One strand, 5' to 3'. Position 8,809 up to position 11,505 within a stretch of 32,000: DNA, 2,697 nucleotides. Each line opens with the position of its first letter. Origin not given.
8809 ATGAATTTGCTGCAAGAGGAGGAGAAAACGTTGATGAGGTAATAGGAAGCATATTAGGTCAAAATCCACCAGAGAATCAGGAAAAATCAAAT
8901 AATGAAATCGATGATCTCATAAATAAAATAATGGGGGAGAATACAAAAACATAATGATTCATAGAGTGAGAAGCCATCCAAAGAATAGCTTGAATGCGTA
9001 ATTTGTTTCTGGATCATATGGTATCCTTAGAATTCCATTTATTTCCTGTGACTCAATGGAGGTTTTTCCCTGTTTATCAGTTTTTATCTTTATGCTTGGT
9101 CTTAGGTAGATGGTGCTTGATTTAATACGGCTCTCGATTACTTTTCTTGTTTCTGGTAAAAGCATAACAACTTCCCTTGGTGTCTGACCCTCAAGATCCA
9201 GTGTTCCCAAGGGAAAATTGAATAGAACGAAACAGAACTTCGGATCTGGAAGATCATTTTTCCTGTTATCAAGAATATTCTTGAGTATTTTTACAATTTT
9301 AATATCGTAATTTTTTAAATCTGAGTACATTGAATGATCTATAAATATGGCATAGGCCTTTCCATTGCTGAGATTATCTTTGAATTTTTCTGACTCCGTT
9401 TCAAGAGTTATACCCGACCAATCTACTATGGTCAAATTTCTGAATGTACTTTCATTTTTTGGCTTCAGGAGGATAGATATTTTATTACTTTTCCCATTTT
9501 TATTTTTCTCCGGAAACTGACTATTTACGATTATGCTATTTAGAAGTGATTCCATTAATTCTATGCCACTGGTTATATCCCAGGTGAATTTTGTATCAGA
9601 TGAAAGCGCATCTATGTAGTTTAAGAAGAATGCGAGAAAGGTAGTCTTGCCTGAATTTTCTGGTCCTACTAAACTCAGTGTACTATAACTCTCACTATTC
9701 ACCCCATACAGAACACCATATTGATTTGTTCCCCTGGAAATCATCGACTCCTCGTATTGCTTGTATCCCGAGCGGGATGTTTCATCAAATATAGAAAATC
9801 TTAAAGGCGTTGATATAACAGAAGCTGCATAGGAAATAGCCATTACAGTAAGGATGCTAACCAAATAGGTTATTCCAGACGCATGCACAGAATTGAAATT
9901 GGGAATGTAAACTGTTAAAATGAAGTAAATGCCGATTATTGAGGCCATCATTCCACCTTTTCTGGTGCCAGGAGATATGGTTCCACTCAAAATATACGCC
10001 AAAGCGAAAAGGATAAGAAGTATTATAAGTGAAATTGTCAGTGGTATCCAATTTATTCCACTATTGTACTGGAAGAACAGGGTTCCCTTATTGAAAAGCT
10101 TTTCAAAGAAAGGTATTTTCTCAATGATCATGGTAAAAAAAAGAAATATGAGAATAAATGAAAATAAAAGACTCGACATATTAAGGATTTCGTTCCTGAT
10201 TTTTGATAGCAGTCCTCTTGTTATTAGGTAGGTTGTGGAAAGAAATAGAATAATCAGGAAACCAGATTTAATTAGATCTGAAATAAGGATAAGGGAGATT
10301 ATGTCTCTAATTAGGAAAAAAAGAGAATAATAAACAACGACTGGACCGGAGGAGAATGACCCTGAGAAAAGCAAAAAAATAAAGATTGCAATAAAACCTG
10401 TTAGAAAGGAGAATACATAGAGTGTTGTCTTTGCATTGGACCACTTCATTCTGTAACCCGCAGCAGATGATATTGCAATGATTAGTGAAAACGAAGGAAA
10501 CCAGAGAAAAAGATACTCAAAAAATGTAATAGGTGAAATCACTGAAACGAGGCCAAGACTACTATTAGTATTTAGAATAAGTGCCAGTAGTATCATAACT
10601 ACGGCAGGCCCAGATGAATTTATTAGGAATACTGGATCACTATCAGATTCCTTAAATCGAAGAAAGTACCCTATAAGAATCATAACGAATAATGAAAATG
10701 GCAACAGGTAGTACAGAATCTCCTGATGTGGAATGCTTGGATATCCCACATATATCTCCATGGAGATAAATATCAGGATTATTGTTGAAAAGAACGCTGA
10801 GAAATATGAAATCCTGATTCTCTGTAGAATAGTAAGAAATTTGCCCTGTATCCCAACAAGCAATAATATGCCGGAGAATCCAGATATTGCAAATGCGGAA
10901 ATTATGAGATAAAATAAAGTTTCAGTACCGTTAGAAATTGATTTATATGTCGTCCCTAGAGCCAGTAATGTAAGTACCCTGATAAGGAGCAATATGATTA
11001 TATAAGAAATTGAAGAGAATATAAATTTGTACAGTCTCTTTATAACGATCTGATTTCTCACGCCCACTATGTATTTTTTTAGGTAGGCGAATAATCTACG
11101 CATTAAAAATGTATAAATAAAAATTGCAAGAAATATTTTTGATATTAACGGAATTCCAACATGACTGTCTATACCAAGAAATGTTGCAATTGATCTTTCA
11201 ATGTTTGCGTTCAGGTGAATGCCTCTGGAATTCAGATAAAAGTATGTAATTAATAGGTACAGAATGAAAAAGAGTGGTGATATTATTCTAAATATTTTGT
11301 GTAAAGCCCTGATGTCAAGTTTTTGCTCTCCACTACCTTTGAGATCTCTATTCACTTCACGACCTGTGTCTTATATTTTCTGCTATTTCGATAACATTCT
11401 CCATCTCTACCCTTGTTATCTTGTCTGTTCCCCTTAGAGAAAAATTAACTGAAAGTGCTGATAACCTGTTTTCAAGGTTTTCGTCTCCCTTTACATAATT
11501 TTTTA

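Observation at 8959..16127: Paralogous membrane-anchored GTPase pair: one with intact G1-G4, one degenerate (pseudo-GTPase partner?)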

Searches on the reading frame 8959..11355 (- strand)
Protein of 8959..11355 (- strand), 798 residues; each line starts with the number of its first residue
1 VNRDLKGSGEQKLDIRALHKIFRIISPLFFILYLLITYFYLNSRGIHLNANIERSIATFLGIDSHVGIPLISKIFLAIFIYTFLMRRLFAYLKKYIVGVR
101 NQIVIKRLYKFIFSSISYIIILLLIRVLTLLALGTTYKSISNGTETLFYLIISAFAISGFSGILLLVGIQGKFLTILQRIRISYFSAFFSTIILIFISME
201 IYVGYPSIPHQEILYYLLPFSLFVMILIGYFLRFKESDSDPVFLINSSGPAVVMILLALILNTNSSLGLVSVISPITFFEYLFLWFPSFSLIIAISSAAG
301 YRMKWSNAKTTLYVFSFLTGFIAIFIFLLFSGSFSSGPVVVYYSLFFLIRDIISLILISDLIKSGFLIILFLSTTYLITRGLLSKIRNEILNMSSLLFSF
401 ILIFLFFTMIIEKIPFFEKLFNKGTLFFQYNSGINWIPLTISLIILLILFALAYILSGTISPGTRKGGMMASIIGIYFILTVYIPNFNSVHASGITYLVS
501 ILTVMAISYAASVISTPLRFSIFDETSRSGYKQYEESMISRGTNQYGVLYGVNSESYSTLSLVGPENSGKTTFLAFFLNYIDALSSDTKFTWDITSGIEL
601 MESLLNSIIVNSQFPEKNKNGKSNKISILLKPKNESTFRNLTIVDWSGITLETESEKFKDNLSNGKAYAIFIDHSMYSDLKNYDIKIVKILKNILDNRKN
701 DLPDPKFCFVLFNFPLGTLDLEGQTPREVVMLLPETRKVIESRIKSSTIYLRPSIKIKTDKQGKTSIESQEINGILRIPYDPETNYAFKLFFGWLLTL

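Call 4: search_protein_families(library=pfam, proteins=[window:8959-11355:-], max_evalue=1)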
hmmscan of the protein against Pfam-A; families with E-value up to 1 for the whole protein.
window:8959-11355:- (798 aa): 3 families
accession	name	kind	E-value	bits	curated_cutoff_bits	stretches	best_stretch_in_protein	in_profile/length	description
PF19975.5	DO-GTPase1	-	0.00055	19.7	27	1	562-676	2-119/271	Double-GTPase 1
PF19993.5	DO-GTPase2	-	0.0032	17.6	27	1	560-676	3-131/226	Double-GTPase 2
PF01926.29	MMR_HSR1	-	0.077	13.6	21.9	1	561-649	3-56/113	50S ribosome-binding GTPase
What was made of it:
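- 8959..11355 (-): p798, the degenerate DO-GTPase paralog. It has about 13-15 TM helices (aa ~15-516) and a G-like domain (aa ~556-798). Pfam DO-GTPase1/2 hits are below threshold (call 4).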

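Call 13: find_homologous_proteins(query=window:8959-11355:-, max_evalue=0.001)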
Query window:8959-11355:- (798 aa): 4 proteins with E <= 0.001 among 8000 candidates.
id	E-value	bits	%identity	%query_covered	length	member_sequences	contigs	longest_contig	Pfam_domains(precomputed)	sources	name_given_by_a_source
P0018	0.0e+0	1688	100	100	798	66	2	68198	-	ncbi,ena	-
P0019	0.0e+0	1374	80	100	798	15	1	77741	-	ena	-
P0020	7.3e-256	870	54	100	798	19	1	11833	-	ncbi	-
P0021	1.0e-196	674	45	95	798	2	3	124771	-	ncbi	ncbi:MAG: hypothetical protein ACYCSO_01650 [Cuniculiplasma sp.]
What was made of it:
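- Intact ORFs of exactly 798 aa are kept at 80, 54 and 45% identity (call 13).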

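Call 41: search_protein_families(library=ncbifam, proteins=[window:8959-11355:-], max_evalue=0.1)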
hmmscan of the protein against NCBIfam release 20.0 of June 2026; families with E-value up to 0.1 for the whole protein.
window:8959-11355:- (798 aa): 0 families

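Call 50: search_protein_families(library=padloc, proteins=[window:8959-11355:-], max_evalue=0.01)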
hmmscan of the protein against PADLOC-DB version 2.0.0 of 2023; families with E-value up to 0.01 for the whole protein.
window:8959-11355:- (798 aa): 0 families

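Call 73: predict_structure(alignment_id=A9)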
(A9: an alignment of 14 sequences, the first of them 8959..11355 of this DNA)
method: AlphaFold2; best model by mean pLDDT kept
length: 798 residues; sequences in the alignment: 14
mean_pLDDT: 61.3   pTM: 0.44
mean pLDDT of the five models: 61.3, 57.3, 54.8, 53.9, 49.8
residues with pLDDT >= 90: 16; 70-90: 249; 50-70: 295; < 50: 238
segments of 3 or more residues with pLDDT < 50: 1-12, 96-119, 130-142, 170-179, 233-273, 292-309, 328-362, 417-433, 460-464, 488-493, 513-556, 716-720
pLDDT, mean of each block of 10 residues (from residue 1): 31 66 88 87 75 70 63 83 81 54 40 46 53 42 60 74 62 46 60 65 56 60 60 41 36 46 40 53 55 42 40 51 50 45 44 40 53 58 59 68 65 50 43 56 69 59 51 60 52 54 59 43 38 35 33 52 86 88 79 80 79 67 77 65 82 64 79 77 86 81 80 59 74 88 78 78 71 66 82 80
secondary structure, 60 per line:
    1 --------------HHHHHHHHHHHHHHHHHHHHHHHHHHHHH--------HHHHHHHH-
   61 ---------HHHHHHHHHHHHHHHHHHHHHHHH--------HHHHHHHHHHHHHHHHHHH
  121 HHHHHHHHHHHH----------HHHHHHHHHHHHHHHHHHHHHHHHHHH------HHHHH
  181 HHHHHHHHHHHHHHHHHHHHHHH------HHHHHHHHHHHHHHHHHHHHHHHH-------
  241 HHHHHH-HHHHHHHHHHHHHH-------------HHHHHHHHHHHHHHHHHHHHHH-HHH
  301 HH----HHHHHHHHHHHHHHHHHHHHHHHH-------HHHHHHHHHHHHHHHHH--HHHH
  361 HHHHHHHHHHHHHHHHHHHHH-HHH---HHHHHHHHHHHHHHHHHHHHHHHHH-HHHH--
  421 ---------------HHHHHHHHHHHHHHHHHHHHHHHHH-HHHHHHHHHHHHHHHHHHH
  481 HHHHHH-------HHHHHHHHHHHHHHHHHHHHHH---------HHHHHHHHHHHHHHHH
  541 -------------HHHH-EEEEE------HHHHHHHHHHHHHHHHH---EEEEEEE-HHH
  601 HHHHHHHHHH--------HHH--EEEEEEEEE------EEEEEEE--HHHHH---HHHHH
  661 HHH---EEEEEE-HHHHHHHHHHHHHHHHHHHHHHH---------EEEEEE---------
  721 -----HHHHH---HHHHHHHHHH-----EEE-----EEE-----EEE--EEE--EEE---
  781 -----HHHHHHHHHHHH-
elements in order (helices of 4 or more, strands of 3 or more residues): H15-43 H52-59 H70-93 H102-132 H143-169 H176-203 H210-233 H241-246 H248-261 H275-296 H298-302 H307-330 H338-354 H357-381 H389-413 H415-418 H436-460 H462-486 H494-515 H525-540 H554-557 E559-563 H570-586 E590-596 H598-610 E624-632 E639-645 H648-652 H656-663 E667-672 H674-696 E706-711 H726-730 H734-743 E749-751 E757-759 E765-767 E770-772 E775-777 H786-797
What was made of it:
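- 8959..11355 (-): AF2 gives pLDDT 65-88 for the C-domain and 40-65 for the TM part (call 73).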

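Call 76: fold_search(model_id=the predicted structure, library=pdb)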
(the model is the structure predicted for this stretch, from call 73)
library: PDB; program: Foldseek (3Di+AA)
matches with E <= 10: 340; with E <= 0.001: 0
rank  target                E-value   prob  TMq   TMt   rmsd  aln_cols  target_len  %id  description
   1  5di3_B                1.1e-03  1.00  0.16  0.54   6.1       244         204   13  Crystal structure of Arl13B in complex with Arl3 of Chlamydomonas reinhardtii (released 2015-11-18)
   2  4v0l_A                8.7e-03  1.00  0.14  0.56   9.2       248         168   12  Crystal structure of the CrARL6DN in the GTP bound form (released 2014-11-19)
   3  1fzq                  1.3e-02  1.00  0.13  0.44   6.5       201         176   12  CRYSTAL STRUCTURE OF MURINE ARL3-GDP (released 2000-12-06)
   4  9dye_A                1.5e-02  1.00  0.14  0.39  10.7       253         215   15  Buspirone-bound serotonin 1A (5-HT1A) receptor-Goa protein complex (released 2025-08-13)
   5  9ge3_A                1.5e-02  1.00  0.13  0.41  10.7       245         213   13  Structure of GPR55 in complex with G13 and endogenous lipid agonist lysophosphatidylinositol (released 2025-03-05)
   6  4li0_B                1.6e-02  1.00  0.14  0.53  11.0       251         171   13  Crystal structure of GDP-bound Rab8:GRAB (released 2013-10-09)
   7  9bsb_A                1.9e-02  1.00  0.13  0.37   9.5       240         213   14  Global reconstruction of DRD2 bound to LSD in complex with a mini-GoA and scFv16 obtained by cryo-electron microscopy  (released 2025-09-17)
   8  8yl2_B                2.0e-02  1.00  0.14  0.36   9.1       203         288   14  Crystal Structure of Homo Tetrameric RagA-like small GTPase from Asgard Lokiarchaeota (LokiRagO) in complex with GTP (released 2025-09-10)
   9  4v0k_A                2.1e-02  1.00  0.12  0.52   8.6       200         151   12  Crystal structure of the CrARL6DN in the GDP bound form (released 2014-11-19)
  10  4uj5_B                2.4e-02  1.00  0.15  0.53   5.6       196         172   12  Crystal structure of human Rab11-Rabin8-FIP3 (released 2015-08-12)
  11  1nrj_B                2.5e-02  1.00  0.15  0.53   6.8       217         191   15  Signal Recognition Particle Receptor Beta-Subunit in Complex with the SRX Domain from the Alpha-Subunit (released 2003-03-25)
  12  8ikl_A                2.5e-02  1.00  0.13  0.39   9.3       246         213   13  Cryo-EM structure of the CD97-G13 complex (released 2024-01-24)
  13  8geh_A                2.6e-02  0.99  0.13  0.30  13.1       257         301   12  CryoEM structure of beta-2-adrenergic receptor in complex with nucleotide-free Gs heterotrimer (#18 of 20) (released 2024-03-06)
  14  8e9x_B                2.8e-02  1.00  0.15  0.40   7.4       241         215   15  CryoEM structure of miniGo-coupled hM4Di in complex with DCZ (released 2022-11-30)
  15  9iy8_A                2.8e-02  1.00  0.14  0.41   8.8       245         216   13  Cryo-EM structure of apo-GPR55-G13 complex (released 2025-01-01)
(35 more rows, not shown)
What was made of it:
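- On DO-GTPase family (Pfam PF19975 / PF19993): The p798 C-domain gives the same classes with weaker E-values (call 76).
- The p798 C-domain does the same (calls 73, 76).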

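Call 84: search_solved_structures(query=A2, max_evalue=1)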
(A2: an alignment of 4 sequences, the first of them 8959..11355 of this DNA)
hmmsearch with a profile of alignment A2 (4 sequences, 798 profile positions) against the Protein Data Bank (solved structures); distinct sequences matched with E-value up to 1: 8.
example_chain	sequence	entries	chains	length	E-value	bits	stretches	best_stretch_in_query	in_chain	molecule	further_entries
6caj_H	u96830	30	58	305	0.29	12.5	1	48-101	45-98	Translation initiation factor eIF-2B subunit alpha | Translation initiation factor eIF2B subunit alpha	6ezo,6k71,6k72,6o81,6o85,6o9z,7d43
9y3t_G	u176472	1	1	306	0.29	12.5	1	48-101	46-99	Translation initiation factor eIF2B subunit alpha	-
7f66_A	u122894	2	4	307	0.29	12.5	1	48-101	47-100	Translation initiation factor eIF-2B subunit alpha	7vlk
7kma_A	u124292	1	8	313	0.3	12.5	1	48-101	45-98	Translation initiation factor eIF-2B subunit alpha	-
3ecs_A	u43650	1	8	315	0.31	12.4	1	48-101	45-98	Translation initiation factor eIF-2B subunit alpha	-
7l70_G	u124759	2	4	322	0.32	12.4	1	48-101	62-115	Translation initiation factor eIF-2B subunit alpha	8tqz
9qc6_A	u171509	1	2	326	0.32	12.4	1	48-101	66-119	Translation initiation factor eIF2B subunit alpha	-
7kmf_H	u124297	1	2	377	0.41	12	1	48-101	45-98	Translation initiation factor eIF-2B subunit alpha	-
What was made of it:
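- Tried and rejected: There were no Pfam or NCBIfam hits (calls 4, 41) and no PDB sequence hit (call 84).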

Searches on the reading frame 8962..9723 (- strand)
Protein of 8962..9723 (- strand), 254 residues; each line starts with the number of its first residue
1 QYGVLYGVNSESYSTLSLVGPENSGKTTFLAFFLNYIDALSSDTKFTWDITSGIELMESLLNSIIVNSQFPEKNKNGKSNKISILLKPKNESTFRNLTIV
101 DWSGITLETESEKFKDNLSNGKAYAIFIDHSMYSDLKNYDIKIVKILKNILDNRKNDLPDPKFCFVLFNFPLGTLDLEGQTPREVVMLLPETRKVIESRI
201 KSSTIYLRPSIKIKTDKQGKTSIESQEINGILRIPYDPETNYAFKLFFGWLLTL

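Call 81: search_protein_representatives(alignment_id=A8)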
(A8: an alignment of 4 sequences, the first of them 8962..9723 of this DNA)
Query: 4 sequences, 247 profile positions. Proteins with E-value up to 0.001 (for the whole library): 18; up to 1e-10: 12; up to 1e-30: 4. The best 18 are listed.
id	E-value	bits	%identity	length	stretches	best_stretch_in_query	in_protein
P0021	7.4e-138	474.3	-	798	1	1-247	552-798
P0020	7.2e-137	471.1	-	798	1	1-247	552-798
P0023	2.3e-71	256.6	-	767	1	1-246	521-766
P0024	3.1e-60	220.1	-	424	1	1-245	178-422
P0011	2.4e-22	96.0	-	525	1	9-244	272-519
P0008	1.6e-20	90.1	-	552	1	5-244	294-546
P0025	8.3e-18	81.2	-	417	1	8-244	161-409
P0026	1.9e-16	76.7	-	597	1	7-244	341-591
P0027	2.9e-13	66.3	-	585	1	9-244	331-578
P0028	9.1e-12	61.4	-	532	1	9-244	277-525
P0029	1.7e-11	60.5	-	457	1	8-244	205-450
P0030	4.1e-11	59.2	-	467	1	8-244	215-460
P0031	2.4e-09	53.4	-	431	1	8-245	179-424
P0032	9.1e-09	51.5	-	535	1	7-244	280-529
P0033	2.0e-08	50.4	-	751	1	9-245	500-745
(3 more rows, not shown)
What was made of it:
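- Checked: A profile of the 798-type domain finds 559-type proteins at E=2e-22 in 1.84 billion representatives (call 81).
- Tried and rejected: The exhaustive representative search was more useful (call 81).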

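Call 92: find_encoding_contigs(protein=P0032, flank=10000, max_places=1)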
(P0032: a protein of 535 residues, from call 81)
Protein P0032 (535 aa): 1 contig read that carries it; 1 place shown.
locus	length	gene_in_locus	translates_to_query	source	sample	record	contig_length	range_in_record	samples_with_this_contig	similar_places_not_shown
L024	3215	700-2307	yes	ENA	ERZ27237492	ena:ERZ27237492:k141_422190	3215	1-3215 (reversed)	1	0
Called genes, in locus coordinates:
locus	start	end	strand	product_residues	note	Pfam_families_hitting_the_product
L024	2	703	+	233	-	?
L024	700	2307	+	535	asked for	PF19993:DO-GTPase2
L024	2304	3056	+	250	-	-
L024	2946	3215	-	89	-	?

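Call 93: find_encoding_contigs(protein=P0026, flank=10000, max_places=1)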
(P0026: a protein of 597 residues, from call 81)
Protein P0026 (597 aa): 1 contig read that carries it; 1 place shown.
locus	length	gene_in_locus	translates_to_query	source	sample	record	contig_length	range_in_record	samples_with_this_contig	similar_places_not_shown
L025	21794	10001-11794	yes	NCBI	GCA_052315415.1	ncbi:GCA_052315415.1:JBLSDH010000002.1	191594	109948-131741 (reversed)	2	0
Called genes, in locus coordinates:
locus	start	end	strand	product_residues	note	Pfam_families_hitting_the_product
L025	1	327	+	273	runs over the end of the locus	PF00581:Rhodanese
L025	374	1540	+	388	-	PF00108:Thiolase_N, PF00109:ketoacyl-synt (weak), PF02803:Thiolase_C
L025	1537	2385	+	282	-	PF02737:3HCDH_N, PF00725:3HCDH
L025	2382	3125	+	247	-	PF00378:ECH_1, PF16113:ECH_2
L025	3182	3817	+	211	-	PF00227:Proteasome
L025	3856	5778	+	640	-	PF17214:KH_TffA, PF00753:Lactamase_B, PF16661:Lactamase_B_6, PF23023:Anti-Pycsar_Apyc1 (weak), PF12706:Lactamase_B_2 (faint), PF10996:Beta-Casp, PF07521:RMMBL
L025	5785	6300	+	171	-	-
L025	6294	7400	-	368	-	PF00004:AAA, PF17862:AAA_lid_3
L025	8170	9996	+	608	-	-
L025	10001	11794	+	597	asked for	PF19975:DO-GTPase1, PF19993:DO-GTPase2 (weak)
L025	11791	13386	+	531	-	-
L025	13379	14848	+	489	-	-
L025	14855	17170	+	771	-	-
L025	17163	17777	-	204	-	-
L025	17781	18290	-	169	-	-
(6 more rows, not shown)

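Call 97: find_encoding_contigs(protein=P0023, flank=10000, max_places=1)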
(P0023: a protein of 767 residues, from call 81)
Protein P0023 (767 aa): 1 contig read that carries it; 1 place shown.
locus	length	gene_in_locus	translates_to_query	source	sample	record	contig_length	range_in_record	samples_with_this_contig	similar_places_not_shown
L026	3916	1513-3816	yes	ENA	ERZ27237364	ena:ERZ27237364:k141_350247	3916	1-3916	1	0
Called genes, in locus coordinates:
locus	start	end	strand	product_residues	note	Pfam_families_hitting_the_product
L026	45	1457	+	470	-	-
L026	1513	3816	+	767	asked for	PF19993:DO-GTPase2 (faint)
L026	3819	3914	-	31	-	?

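Call 98: find_encoding_contigs(protein=P0033, flank=10000, max_places=1)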
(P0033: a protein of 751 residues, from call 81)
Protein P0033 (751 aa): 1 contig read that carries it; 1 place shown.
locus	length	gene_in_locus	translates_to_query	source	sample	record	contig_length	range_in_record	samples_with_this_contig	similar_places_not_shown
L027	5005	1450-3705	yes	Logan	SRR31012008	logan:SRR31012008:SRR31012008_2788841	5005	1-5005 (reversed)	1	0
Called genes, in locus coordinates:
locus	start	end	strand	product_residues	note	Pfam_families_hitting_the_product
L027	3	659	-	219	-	?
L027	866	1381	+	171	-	PF07301:DUF1453 (weak)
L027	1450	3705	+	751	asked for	PF10282:Lactonase (faint), PF25174:Beta-prop_THOC3 (faint), PF21783:YNCE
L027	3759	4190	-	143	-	-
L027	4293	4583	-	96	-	PF08734:GYD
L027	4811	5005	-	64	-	?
